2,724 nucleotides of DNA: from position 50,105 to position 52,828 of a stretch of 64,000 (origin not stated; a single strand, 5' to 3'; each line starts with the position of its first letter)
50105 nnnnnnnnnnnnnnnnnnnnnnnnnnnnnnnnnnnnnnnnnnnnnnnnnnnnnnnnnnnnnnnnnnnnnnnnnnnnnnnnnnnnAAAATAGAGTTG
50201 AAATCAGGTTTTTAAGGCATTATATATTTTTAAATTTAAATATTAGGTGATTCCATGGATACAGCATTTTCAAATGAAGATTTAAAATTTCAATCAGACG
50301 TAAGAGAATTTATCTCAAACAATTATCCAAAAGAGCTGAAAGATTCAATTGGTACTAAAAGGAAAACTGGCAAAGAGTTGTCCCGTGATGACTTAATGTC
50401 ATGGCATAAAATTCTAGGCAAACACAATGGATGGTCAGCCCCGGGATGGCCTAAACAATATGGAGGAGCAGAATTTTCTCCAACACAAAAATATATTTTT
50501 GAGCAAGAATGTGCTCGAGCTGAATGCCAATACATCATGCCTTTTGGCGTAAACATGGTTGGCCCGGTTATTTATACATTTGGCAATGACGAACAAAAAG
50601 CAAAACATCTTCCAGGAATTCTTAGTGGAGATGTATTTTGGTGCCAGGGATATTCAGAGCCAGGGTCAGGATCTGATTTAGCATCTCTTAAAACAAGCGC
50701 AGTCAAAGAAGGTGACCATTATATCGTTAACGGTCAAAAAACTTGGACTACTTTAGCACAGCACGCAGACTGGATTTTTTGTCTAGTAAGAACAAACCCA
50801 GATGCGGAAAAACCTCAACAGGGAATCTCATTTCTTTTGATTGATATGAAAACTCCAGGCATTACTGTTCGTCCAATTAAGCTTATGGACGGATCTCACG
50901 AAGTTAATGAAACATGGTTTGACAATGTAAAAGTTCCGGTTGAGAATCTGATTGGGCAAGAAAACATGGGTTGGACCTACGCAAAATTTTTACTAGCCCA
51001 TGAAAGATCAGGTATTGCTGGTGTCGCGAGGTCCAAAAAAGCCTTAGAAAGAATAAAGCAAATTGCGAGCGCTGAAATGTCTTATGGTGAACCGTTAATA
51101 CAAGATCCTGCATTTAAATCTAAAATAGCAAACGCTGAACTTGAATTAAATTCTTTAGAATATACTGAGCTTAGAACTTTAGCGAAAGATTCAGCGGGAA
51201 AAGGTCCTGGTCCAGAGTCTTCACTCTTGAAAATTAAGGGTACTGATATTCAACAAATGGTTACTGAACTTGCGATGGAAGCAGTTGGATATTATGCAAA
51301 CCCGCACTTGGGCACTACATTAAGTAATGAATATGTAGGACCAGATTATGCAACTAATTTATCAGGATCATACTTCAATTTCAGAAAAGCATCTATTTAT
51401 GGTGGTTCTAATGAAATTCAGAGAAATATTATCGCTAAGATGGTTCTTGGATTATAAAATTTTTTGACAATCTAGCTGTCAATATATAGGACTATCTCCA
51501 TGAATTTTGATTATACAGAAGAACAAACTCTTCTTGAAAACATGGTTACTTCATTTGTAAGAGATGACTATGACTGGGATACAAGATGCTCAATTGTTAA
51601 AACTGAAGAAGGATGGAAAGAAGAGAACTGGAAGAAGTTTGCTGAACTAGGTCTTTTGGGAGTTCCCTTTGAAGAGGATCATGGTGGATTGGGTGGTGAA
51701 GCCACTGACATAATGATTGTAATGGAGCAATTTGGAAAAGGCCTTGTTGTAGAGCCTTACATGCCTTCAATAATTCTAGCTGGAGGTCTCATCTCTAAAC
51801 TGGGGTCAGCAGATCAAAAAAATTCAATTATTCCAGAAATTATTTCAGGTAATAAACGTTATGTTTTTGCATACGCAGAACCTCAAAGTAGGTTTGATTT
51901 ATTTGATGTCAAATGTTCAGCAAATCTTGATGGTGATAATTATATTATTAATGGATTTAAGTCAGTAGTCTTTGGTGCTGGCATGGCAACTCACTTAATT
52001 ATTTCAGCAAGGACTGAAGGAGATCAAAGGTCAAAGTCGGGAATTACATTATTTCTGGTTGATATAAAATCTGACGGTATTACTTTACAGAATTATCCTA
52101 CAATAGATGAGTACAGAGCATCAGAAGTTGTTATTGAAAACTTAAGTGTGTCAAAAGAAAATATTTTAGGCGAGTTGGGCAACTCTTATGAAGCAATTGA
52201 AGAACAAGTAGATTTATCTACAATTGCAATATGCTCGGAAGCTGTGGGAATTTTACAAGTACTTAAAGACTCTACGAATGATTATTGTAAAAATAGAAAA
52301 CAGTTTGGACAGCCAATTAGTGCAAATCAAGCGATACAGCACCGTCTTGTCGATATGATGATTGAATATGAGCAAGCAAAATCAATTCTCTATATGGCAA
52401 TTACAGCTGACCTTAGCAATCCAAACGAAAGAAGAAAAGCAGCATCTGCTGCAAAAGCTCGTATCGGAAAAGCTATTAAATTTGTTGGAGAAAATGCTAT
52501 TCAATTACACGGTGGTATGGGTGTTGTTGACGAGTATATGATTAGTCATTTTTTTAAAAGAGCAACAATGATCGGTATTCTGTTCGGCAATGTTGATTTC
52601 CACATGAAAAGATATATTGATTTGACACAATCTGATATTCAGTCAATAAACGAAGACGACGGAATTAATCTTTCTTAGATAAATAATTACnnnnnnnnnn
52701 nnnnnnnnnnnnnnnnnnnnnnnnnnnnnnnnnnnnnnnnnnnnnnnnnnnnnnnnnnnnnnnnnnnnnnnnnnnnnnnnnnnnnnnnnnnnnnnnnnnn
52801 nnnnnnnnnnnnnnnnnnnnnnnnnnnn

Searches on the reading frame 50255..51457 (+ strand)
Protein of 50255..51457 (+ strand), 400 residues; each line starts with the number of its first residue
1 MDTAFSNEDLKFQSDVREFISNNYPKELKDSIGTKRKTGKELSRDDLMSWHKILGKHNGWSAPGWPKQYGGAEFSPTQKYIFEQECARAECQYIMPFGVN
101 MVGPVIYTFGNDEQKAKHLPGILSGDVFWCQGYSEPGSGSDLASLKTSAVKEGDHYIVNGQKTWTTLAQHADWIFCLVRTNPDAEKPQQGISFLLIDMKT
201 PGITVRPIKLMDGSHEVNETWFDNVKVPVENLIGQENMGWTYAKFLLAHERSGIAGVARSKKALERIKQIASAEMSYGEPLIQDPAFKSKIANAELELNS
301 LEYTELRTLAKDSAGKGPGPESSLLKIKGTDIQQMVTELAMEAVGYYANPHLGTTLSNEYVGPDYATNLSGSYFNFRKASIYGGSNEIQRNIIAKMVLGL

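Call 3: search_protein_families(library=pfam, proteins=[window:50255-51457:+])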
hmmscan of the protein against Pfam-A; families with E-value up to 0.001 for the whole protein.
window:50255-51457:+ (400 aa): 3 families
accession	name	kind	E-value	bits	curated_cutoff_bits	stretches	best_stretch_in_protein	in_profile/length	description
PF02770.24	Acyl-CoA_dh_M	-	6.4e-22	78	33.3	1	130-225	1-97/97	Acyl-CoA dehydrogenase, middle domain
PF00441.29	Acyl-CoA_dh_1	-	1.8e-21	77.3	22.4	1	237-397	1-149/150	Acyl-CoA dehydrogenase, C-terminal domain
PF02771.21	Acyl-CoA_dh_N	-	1.7e-15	57.8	22.9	1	7-126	2-113/113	Acyl-CoA dehydrogenase, N-terminal domain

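Call 18: search_protein_families(library=ncbifam, proteins=[window:50255-51457:+], max_evalue=0.00001)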
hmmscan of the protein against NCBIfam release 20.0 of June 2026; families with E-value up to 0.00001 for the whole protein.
window:50255-51457:+ (400 aa): 19 families
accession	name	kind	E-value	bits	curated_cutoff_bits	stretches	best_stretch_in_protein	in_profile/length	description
TIGR03204.1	pimC_large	equivalog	1.3e-149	498.4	623.85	1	2-400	1-395/395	pimeloyl-CoA dehydrogenase large subunit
NF042972.1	AcrlCoAredClosAcrC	equivalog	1.8e-40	138.8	640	1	1-398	1-377/378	acryloyl-CoA reductase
NF043006.1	CyhCrbnylCoADH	equivalog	2.9e-31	108.8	650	1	65-396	54-374/380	cyclohexane-1-carbonyl-CoA dehydrogenase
NF045552.1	GlutCoADH_Des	equivalog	6.1e-29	101.4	470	1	64-348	55-344/387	glutaryl-CoA dehydrogenase Acd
NF008997.0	PRK12341.1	equivalog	5.7e-28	98.1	537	1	1-313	1-306/382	acyl-CoA dehydrogenase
NF058590.1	AcCoDHFadEBacil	equivalog_domain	1.2e-26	93.4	600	1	65-311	72-319/586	acyl-CoA dehydrogenase FadE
NF053553.1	prodigi_MBC_PigA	equivalog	4.8e-26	91.8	500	1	35-396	30-378/381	prodigiosin MBC biosynthesis dehydrogenase PigA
NF045652.1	ProlPCPDhRedW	equivalog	1.2e-24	86.9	650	1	102-257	92-246/376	L-prolyl-[peptidyl-carrier protein] dehydrogenase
TIGR03207.1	cyc_hxne_CoA_dh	equivalog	5.7e-22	78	575.35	1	58-323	44-312/372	cyclohexanecarboxyl-CoA dehydrogenase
NF042439.1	SulpropCoADesulf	equivalog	3.4e-19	68.8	600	1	65-399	43-372/379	3-sulfinopropanoyl-CoA desulfinase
NF002885.1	PRK03354.1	equivalog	1.6e-17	63.6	540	1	108-347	98-337/378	crotonobetainyl-CoA dehydrogenase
NF052270.1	Staph_DH_FadE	equivalog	6.1e-14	51.6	600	1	106-261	117-269/400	acyl-CoA dehydrogenase FadE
NF007000.1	PRK09463.1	subfamily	2.7e-13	49.2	600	1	65-345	92-394/726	acyl-CoA dehydrogenase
TIGR03203.1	pimD_small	equivalog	1.1e-11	44.5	652.7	1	99-240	90-229/378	pimeloyl-CoA dehydrogenase small subunit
NF037942.1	ac_ACP_DH_MbtN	equivalog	5e-11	42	700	1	109-304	91-288/376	mycobactin biosynthesis acyl-ACP dehydrogenase MbtN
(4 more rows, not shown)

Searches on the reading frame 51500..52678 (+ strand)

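Call 3: search_protein_families(library=pfam, proteins=[window:51500-52678:+])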
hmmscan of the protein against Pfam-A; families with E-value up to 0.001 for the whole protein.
window:51500-52678:+ (392 aa): 4 families
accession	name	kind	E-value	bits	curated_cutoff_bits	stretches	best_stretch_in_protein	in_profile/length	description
PF00441.29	Acyl-CoA_dh_1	-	1.5e-25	90.5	22.4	1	232-369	6-142/150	Acyl-CoA dehydrogenase, C-terminal domain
PF02771.21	Acyl-CoA_dh_N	-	1.5e-16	61.2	22.9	1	6-117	1-112/113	Acyl-CoA dehydrogenase, N-terminal domain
PF02770.24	Acyl-CoA_dh_M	-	2.5e-13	50.5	33.3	1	123-214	2-96/97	Acyl-CoA dehydrogenase, middle domain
PF08028.16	Acyl-CoA_dh_2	-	5.3e-05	23.9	22.7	1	243-349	2-117/134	Acyl-CoA dehydrogenase, C-terminal domain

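Call 18: search_protein_families(library=ncbifam, proteins=[window:51500-52678:+], max_evalue=0.00001)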
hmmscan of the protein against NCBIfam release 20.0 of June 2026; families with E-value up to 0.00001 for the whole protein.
window:51500-52678:+ (392 aa): 18 families
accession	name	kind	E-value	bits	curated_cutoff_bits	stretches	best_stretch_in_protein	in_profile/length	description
TIGR03203.1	pimD_small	equivalog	2e-112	376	652.7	1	2-372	1-372/378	pimeloyl-CoA dehydrogenase small subunit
NF042972.1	AcrlCoAredClosAcrC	equivalog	9e-58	195.7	640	1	1-365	1-365/378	acryloyl-CoA reductase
NF053553.1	prodigi_MBC_PigA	equivalog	4.9e-44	151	500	1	1-350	1-353/381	prodigiosin MBC biosynthesis dehydrogenase PigA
NF045652.1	ProlPCPDhRedW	equivalog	2.1e-43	148.6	650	1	10-345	5-343/376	L-prolyl-[peptidyl-carrier protein] dehydrogenase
NF008997.0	PRK12341.1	equivalog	1.7e-41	142.6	537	1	1-357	1-357/382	acyl-CoA dehydrogenase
NF045552.1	GlutCoADH_Des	equivalog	1.3e-37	129.9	470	1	1-363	1-366/387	glutaryl-CoA dehydrogenase Acd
NF058590.1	AcCoDHFadEBacil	equivalog_domain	5.8e-36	124.2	600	1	4-355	20-389/586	acyl-CoA dehydrogenase FadE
NF043006.1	CyhCrbnylCoADH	equivalog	1.7e-35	122.7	650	1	39-364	36-363/380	cyclohexane-1-carbonyl-CoA dehydrogenase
NF042439.1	SulpropCoADesulf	equivalog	2.3e-35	122.1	600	1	35-363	21-357/379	3-sulfinopropanoyl-CoA desulfinase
NF002885.1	PRK03354.1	equivalog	2.4e-33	115.7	540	1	1-354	1-351/378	crotonobetainyl-CoA dehydrogenase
NF050027.1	acylCoADhIpdE2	equivalog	7.4e-31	107.8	450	2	237-371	177-305/311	acyl-CoA dehydrogenase IpdE2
TIGR03207.1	cyc_hxne_CoA_dh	equivalog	6.7e-28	97.5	575.35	1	44-299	38-296/372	cyclohexanecarboxyl-CoA dehydrogenase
TIGR03204.1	pimC_large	equivalog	6.2e-25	87.9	623.85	1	4-302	3-302/395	pimeloyl-CoA dehydrogenase large subunit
NF052270.1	Staph_DH_FadE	equivalog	1.2e-22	80.2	600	1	102-358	121-375/400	acyl-CoA dehydrogenase FadE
NF049984.1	Rv1679_FadE16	equivalog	1.4e-13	50.8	600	1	33-355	19-344/371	Rv1679 family acyl-CoA dehydrogenase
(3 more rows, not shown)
